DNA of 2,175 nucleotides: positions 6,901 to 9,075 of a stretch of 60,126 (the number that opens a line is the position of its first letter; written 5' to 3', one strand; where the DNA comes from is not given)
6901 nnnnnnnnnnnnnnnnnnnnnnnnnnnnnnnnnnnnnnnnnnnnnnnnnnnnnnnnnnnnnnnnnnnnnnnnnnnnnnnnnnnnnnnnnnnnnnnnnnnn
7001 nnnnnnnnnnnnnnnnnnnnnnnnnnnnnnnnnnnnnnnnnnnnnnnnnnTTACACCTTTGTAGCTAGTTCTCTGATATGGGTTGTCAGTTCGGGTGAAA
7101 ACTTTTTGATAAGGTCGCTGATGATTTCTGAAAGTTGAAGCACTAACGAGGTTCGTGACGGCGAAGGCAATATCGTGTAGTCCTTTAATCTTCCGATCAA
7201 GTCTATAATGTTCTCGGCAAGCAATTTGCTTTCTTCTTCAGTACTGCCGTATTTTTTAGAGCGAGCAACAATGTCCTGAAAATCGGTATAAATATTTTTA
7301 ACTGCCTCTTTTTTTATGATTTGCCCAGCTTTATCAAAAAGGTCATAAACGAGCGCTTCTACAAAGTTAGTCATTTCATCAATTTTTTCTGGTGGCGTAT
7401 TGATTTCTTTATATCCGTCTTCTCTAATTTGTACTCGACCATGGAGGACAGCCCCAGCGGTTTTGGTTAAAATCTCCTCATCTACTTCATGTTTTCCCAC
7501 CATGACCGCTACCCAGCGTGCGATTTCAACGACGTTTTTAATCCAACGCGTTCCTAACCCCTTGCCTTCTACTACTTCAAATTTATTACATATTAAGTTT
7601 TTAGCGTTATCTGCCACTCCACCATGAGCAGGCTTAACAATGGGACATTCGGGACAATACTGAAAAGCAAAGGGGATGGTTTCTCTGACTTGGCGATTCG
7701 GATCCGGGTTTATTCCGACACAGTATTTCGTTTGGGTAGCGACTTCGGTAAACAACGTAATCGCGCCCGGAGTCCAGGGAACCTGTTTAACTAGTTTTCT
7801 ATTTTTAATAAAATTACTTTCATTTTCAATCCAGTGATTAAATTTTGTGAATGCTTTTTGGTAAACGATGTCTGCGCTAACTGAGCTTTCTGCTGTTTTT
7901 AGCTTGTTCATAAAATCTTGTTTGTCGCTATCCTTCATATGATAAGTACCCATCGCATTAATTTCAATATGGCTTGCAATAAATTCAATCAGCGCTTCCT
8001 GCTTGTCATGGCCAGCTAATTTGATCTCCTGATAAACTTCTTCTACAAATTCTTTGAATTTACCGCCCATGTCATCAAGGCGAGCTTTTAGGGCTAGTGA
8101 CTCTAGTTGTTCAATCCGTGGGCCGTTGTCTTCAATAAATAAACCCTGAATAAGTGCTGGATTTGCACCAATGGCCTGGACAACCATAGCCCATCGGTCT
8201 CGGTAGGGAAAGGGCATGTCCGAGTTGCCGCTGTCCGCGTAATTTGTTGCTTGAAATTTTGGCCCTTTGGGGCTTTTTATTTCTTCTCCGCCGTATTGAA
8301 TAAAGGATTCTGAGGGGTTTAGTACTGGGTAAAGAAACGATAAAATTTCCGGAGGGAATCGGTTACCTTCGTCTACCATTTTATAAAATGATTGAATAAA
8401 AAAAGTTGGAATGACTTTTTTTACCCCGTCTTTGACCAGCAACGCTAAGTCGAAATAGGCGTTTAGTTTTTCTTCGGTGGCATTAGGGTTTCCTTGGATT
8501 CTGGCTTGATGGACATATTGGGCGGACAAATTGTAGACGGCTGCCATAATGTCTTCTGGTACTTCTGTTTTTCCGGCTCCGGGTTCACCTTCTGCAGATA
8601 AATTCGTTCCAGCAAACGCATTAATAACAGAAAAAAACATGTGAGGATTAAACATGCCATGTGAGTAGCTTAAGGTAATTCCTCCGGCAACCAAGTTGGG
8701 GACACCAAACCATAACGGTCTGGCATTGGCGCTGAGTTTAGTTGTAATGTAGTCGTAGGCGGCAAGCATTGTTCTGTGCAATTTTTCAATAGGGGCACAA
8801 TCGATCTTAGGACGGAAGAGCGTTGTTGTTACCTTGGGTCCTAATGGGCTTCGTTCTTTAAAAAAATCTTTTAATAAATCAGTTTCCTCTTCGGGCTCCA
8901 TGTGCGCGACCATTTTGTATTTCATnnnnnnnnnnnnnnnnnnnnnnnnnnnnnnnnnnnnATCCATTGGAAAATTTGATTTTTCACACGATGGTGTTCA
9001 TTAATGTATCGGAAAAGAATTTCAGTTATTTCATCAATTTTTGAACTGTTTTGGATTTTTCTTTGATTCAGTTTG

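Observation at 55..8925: Five-gene co-directional cluster: MoxR-like AAA+ ATPase, vWA/HExxH protein and three RNI-type LRR paralogs, a candidate undescribed sensor/conflict system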

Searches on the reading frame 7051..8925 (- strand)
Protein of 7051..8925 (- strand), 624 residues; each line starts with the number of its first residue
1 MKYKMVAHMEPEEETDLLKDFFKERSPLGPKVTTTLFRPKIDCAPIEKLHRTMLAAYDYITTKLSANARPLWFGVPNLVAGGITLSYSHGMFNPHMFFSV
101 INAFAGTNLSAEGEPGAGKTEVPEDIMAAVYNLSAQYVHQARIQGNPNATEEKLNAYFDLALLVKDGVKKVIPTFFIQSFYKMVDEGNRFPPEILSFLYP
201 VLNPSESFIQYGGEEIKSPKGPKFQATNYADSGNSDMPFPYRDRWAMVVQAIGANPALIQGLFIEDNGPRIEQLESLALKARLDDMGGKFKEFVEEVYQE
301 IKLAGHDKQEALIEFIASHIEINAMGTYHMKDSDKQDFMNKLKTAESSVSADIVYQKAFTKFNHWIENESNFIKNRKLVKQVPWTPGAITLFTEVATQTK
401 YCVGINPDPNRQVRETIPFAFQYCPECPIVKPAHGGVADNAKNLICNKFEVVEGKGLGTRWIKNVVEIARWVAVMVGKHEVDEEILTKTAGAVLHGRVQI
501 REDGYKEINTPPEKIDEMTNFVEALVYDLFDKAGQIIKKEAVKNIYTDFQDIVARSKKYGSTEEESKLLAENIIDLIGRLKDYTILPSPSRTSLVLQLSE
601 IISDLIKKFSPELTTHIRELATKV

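Call 3: search_protein_families(library=pfam, proteins=[window:7051-8925:-], max_evalue=0.1)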
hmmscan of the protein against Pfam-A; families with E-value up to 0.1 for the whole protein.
window:7051-8925:- (624 aa): 1 family
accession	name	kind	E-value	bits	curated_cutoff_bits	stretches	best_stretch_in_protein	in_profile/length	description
PF07728.20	AAA_5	-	0.0014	19.1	22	1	113-220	6-108/139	AAA domain (dynein-related subfamily)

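Call 4: search_protein_families(library=ncbifam, proteins=[window:7051-8925:-], max_evalue=0.1)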
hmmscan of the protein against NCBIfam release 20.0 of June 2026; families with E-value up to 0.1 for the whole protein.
window:7051-8925:- (624 aa): 1 family
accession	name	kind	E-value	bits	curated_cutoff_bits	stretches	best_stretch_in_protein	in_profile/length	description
NF053861.1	DS8_antiphage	equivalog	0.022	12.5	790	1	506-575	595-662/994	anti-phage protein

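Call 9: search_protein_families(library=padloc, proteins=[window:7051-8925:-], max_evalue=1)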
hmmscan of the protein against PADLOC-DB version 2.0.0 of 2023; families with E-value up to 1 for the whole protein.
window:7051-8925:- (624 aa): 1 family
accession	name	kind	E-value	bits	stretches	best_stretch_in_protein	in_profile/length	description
PDLC00054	DruF4|DruF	-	0.00022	17.8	1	322-370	33-79/678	Unknown function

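Call 10: search_solved_structures(query=window:7051-8925:-, max_evalue=1)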
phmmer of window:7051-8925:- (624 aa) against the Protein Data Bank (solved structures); distinct sequences matched with E-value up to 1: 0.

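Call 12: find_homologous_proteins(query=window:7051-8925:-)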
Query window:7051-8925:- (624 aa): 2 proteins with E <= 0.001 among 8000 candidates.
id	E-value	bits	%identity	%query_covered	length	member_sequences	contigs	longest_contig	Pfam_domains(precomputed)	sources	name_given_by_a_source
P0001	0.0e+0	1409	100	99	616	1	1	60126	-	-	-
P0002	1.3e-169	584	49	91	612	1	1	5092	-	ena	-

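Call 13: find_encoding_contigs(protein=P0002, flank=10000)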
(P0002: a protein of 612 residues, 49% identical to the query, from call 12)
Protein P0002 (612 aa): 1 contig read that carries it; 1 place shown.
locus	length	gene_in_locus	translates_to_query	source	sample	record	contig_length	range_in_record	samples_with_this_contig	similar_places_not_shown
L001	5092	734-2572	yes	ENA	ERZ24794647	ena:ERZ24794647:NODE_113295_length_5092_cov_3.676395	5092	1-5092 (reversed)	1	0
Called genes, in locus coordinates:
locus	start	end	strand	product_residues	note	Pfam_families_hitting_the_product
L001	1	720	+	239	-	?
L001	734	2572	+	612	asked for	-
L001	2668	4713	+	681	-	-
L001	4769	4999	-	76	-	PF01050:MannoseP_isomer, PF07883:Cupin_2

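Call 27: search_protein_representatives(protein=window:7051-8925:-)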
Query: 624 residues. Proteins with E-value up to 0.001 (for the whole library): 147; up to 1e-10: 53; up to 1e-30: 2. The best 147 are listed.
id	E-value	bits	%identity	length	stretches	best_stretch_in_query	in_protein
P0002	4.2e-170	583.6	51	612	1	45-612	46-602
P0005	4.5e-93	329.1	38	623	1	53-609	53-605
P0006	4.3e-30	121.1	38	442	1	87-269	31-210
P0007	1.6e-26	109.4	34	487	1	25-265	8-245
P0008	2.2e-24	102.3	31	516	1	39-264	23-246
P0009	4.4e-24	101.3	36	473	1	88-261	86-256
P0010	1.5e-23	99.5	41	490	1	108-269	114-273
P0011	2.1e-23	99.1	36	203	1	72-247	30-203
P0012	4.7e-23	97.9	31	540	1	25-279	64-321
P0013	1.6e-22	96.1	34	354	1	88-262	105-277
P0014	5.3e-22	94.4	33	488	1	43-260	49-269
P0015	8.8e-21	90.4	36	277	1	93-251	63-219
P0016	9.2e-21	90.3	33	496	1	90-256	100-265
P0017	1.8e-20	89.4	35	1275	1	87-262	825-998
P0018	1.8e-20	89.3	34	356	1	81-251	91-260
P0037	6.7e-14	67.7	34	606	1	98-281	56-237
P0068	2.4e-09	52.6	30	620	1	85-268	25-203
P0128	5.9e-05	38.1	25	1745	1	96-251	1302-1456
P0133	9.2e-05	37.5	28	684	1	99-314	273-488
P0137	1.5e-04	36.8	28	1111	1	105-250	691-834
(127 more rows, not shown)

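Call 30: search_protein_families(library=pfam, alignment_id=A2, max_evalue=0.01)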
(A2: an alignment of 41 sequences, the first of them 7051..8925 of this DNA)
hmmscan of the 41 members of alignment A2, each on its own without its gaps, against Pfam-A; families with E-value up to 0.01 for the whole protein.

A. member 1, window:7051-8925:- (624 aa): 1 family
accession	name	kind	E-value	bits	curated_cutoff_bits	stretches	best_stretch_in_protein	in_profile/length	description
PF07728.20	AAA_5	-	0.0014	19.1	22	1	113-220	6-108/139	AAA domain (dynein-related subfamily)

B. families by the number of members that match (of 41 scanned): 23 families
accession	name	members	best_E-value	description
PF07728.20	AAA_5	39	4.7e-15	AAA domain (dynein-related subfamily)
PF17863.7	AAA_lid_2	28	1.7e-10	AAA lid domain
PF00004.35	AAA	25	8e-10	ATPase family associated with various cellular activities (AAA)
PF07726.17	AAA_3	17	4.1e-08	ATPase family associated with various cellular activities (AAA)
PF13401.12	AAA_22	7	0.00031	AAA domain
PF20720.3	nSTAND3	5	0.0025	Novel STAND NTPase 3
PF00158.32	Sigma54_activat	3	4.7e-06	Sigma-54 interaction domain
PF01078.27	Mg_chelatase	3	0.00095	Magnesium chelatase, subunit ChlI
PF07724.20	AAA_2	2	0.00017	AAA domain (Cdc48 subfamily)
PF05496.18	RuvB_N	2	0.00071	Holliday junction DNA helicase RuvB P-loop domain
PF20030.5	bpMoxR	2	0.0012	MoxR domain in the MoxR-vWA-beta-propeller ternary systems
PF12775.13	AAA_7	2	0.0016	P-loop containing dynein motor region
PF13191.12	AAA_16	2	0.0031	AAA ATPase domain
PF03448.22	MgtE_N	1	5.3e-14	MgtE intracellular N domain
PF02403.27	Seryl_tRNA_N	1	0.00011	Seryl-tRNA synthetase N-terminal domain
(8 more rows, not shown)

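Call 31: search_solved_structures(query=A2, max_evalue=0.01)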
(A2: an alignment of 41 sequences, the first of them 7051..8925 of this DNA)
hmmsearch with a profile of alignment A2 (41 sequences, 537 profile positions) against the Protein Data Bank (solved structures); distinct sequences matched with E-value up to 0.01: 117 (the best 60 are shown).
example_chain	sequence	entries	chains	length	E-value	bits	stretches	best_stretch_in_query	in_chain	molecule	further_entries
2r44_A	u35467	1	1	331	1.4e-20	76.7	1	97-442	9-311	Uncharacterized protein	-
8osf_A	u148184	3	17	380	3.2e-10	42.5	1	182-348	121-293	Magnesium-chelatase subunit ChlI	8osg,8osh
1g8p_A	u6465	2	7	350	3.2e-09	39.2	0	394-434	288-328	MAGNESIUM-CHELATASE 38 KDA SUBUNIT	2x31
6l8d_A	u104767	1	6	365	6.8e-09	38.2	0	403-437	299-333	Magnesium-chelatase subunit ChlI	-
6em8_A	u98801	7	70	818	5.2e-07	31.9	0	131-167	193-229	ATP-dependent Clp protease ATP-binding subunit ClpC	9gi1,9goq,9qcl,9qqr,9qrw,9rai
6em9_A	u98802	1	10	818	5.9e-07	31.8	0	131-167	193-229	ATP-dependent Clp protease ATP-binding subunit ClpC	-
9if4_A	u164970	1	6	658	6e-07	31.7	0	140-259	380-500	ATP-dependent Clp protease ATP-binding subunit ClpC1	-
8a8u_A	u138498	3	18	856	1.7e-06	30.2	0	140-259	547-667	ATP-dependent Clp protease ATP-binding subunit ClpC1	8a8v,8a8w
8ycx_A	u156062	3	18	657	6.7e-06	28.3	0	140-172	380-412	ATP-dependent Clp protease ATP-binding subunit ClpC1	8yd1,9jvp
3j3t_A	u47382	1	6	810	7.3e-06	28.2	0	132-171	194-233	Negative regulator of genetic competence ClpC/MecB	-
8rxd_F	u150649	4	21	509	9.8e-06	27.7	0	133-169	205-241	Competence related protein ComM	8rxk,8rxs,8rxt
7x7p_M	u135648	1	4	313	3.6e-05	25.9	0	142-161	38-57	Holliday junction ATP-dependent DNA helicase RuvB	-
3pxi_A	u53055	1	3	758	4.4e-05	25.6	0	132-171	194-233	Negative regulator of genetic competence ClpC/MecB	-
6oax_C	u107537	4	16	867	4.8e-05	25.5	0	140-167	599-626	Hyperactive disaggregase ClpB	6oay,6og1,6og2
5zui_A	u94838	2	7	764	4.9e-05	25.4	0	133-168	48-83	Heat Shock Protein 104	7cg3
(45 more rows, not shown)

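Call 33: find_encoding_contigs(protein=P0005, flank=10000)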
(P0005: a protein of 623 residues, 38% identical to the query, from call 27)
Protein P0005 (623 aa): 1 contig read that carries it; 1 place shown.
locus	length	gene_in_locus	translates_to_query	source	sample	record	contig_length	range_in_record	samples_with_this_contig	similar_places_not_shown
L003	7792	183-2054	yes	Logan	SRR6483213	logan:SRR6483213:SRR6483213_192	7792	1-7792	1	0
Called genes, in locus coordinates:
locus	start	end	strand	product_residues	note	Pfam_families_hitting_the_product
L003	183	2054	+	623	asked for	PF07728:AAA_5 (weak)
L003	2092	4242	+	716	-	-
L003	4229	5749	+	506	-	-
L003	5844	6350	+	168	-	PF22296:bAvd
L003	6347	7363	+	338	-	PF00078:RVT_1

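Call 45: find_encoding_contigs(protein=P0006, flank=8000, max_places=3)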
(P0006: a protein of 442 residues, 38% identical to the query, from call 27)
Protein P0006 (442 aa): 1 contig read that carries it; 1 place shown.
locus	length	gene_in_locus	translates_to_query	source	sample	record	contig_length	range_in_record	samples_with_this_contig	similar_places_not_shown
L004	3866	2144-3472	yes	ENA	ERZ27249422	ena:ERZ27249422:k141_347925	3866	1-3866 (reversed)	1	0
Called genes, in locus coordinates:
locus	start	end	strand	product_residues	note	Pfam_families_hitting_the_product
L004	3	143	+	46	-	?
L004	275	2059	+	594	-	PF01609:DDE_Tnp_1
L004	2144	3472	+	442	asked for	-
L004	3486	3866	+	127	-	?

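Call 46: find_encoding_contigs(protein=P0007, flank=8000, max_places=3)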
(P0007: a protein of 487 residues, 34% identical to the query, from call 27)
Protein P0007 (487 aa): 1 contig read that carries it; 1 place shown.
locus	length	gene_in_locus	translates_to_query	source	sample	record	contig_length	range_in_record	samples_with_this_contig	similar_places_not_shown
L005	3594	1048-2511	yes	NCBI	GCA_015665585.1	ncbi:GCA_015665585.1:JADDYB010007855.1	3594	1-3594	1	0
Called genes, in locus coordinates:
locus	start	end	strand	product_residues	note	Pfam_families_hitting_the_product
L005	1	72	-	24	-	?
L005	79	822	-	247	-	PF01628:HrcA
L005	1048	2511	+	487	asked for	PF07728:AAA_5 (weak), PF17863:AAA_lid_2 (weak)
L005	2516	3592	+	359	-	?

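Call 52: find_related_loci(query=A4, collection=genome_contigs, flank=10000)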
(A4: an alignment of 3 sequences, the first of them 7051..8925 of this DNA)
Query A4 (624 aa) in genome_contigs; peptide patterns used: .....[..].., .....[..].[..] (x = any residue, [..] = any of these).
378 stretches matched a pattern, but none encodes a relative of the query by tblastn (E <= 1e-3).

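Call 53: find_related_loci(query=A4, collection=metagenome_contigs, flank=10000)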
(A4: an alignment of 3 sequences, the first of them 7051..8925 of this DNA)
Query A4 (624 aa) in metagenome_contigs; peptide patterns used: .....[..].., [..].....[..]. (x = any residue, [..] = any of these).
600 stretches matched a pattern, but none encodes a relative of the query by tblastn (E <= 1e-3).

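Call 57: find_encoding_contigs(protein=P0001, flank=10000)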
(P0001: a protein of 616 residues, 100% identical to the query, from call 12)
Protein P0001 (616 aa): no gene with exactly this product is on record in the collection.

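Call 61: find_encoding_contigs(protein=P0010, flank=8000, max_places=4)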
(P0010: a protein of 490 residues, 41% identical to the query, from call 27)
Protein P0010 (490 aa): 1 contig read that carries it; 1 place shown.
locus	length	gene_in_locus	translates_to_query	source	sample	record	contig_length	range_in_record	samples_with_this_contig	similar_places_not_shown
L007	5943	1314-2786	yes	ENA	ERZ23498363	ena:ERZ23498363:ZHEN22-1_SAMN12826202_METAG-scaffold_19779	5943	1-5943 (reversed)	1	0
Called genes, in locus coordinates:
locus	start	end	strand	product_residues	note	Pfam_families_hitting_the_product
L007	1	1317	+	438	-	?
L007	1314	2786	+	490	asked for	PF07728:AAA_5, PF17863:AAA_lid_2 (weak)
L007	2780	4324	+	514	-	PF13519:VWA_2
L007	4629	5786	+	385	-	-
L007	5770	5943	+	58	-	?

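Call 62: find_encoding_contigs(protein=P0008, flank=8000, max_places=4)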
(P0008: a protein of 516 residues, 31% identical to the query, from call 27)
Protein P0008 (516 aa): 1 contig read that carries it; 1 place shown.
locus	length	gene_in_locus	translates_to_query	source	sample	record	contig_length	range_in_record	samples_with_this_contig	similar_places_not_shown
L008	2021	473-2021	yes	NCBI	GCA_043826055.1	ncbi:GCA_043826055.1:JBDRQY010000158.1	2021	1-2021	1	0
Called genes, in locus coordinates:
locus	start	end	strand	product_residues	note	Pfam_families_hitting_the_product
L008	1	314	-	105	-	PF00675:Peptidase_M16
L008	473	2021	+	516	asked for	PF07726:AAA_3 (weak), PF07728:AAA_5 (weak)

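Call 64: search_protein_families(library=pfam, proteins=[L007:2780-4324:+, L005:2516-3592:+, L007:1-1317:+, L007:4629-5786:+, L003:4229-5749:+, L001:1-717:+, L003:2092-4242:+, L001:2668-4713:+], max_evalue=1)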
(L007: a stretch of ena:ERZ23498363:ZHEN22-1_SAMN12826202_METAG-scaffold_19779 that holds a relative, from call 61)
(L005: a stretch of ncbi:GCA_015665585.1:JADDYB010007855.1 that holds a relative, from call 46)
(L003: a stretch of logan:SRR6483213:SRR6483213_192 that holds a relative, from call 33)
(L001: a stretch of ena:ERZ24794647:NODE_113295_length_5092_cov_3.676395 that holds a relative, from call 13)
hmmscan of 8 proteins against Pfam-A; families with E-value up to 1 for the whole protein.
L007:2780-4324:+ (514 aa): 5 families
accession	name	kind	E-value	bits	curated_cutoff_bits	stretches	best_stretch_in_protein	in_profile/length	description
PF13519.12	VWA_2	-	2.9e-08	34.7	27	1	350-447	1-105/107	von Willebrand factor type A domain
PF00092.34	VWA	-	0.00046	20.9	23.8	1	349-449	1-113/174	von Willebrand factor type A domain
PF10778.14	DehI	-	0.0088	16.5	28.9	1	26-76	60-111/148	Halocarboxylic acid dehydrogenase DehI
PF01435.24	Peptidase_M48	-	0.078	13.2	20.3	1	37-77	35-78/186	Peptidase family M48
PF10263.15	SprT-like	-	0.14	12.5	25.6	1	44-77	42-74/108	SprT-like family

L005:2516-3592:+ (359 aa): 0 families

L007:1-1317:+ (438 aa): 23 families
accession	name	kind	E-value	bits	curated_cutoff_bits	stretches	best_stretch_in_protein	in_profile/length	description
PF00004.35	AAA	-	6.4e-31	108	21.2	1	214-334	1-128/131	ATPase family associated with various cellular activities (AAA)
PF05496.18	RuvB_N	-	3.8e-07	30.5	27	1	178-279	6-98/159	Holliday junction DNA helicase RuvB P-loop domain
PF00910.28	RNA_helicase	-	8.1e-05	23.5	21.5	1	215-294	2-74/105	RNA helicase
PF20720.3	nSTAND3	-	0.00014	22.1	27.2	1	214-284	20-82/155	Novel STAND NTPase 3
PF01078.27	Mg_chelatase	-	0.00016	21.6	20.3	1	214-232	25-43/207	Magnesium chelatase, subunit ChlI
PF07728.20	AAA_5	-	0.00092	19.7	22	1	214-240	2-29/139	AAA domain (dynein-related subfamily)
PF05729.18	NACHT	-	0.002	18.4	26.7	1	215-237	4-26/167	NACHT domain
PF13401.12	AAA_22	-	0.0036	18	27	1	214-234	8-28/130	AAA domain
PF13173.12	AAA_14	-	0.0036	17.8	27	1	215-277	6-74/129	AAA domain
PF01057.23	Parvo_NS1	-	0.0042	16.6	20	1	214-233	116-135/271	Parvovirus non-structural protein NS1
PF06068.19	TIP49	-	0.013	15.2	23.8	1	213-252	52-93/347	TIP49 P-loop domain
PF19263.5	DUF5906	-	0.021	15.9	27.6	1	216-301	1-87/114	Family of unknown function (DUF5906)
PF13191.12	AAA_16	-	0.022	15.7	32.6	1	210-238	23-51/167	AAA ATPase domain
PF13479.12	AAA_24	-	0.034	14.4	27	1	214-255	5-41/195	AAA domain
PF13207.12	AAA_17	-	0.035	14.8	27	1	217-242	1-26/136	AAA domain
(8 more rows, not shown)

L007:4629-5786:+ (385 aa): 2 families
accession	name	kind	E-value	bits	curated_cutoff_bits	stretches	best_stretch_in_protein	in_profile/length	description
PF13555.12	AAA_29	-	0.052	13.7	27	1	22-44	24-46/61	P-loop containing region of AAA domain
PF13191.12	AAA_16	-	0.17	12.8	32.6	1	21-49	25-53/167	AAA ATPase domain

L003:4229-5749:+ (506 aa): 1 family
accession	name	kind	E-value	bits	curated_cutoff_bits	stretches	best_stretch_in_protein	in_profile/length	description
PF24696.1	UGSC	-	0.13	12.8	25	1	206-257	16-67/172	UGSC family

L001:1-717:+ (239 aa): 2 families
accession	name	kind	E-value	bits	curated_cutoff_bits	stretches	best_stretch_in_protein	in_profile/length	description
PF13114.12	RecO_N_2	-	0.0084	16.2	27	1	182-212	34-64/71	RecO N terminal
PF04552.19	Sigma54_DBD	-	0.052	13.7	22.8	1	142-175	118-151/160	Sigma-54, DNA binding domain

L003:2092-4242:+ (716 aa): 1 family
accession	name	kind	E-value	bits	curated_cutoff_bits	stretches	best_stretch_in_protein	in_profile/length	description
PF24174.1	MsddA-like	-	0.096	13.3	27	1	653-706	56-107/137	Bacterial deaminase MsddA-like domain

L001:2668-4713:+ (681 aa): 0 families
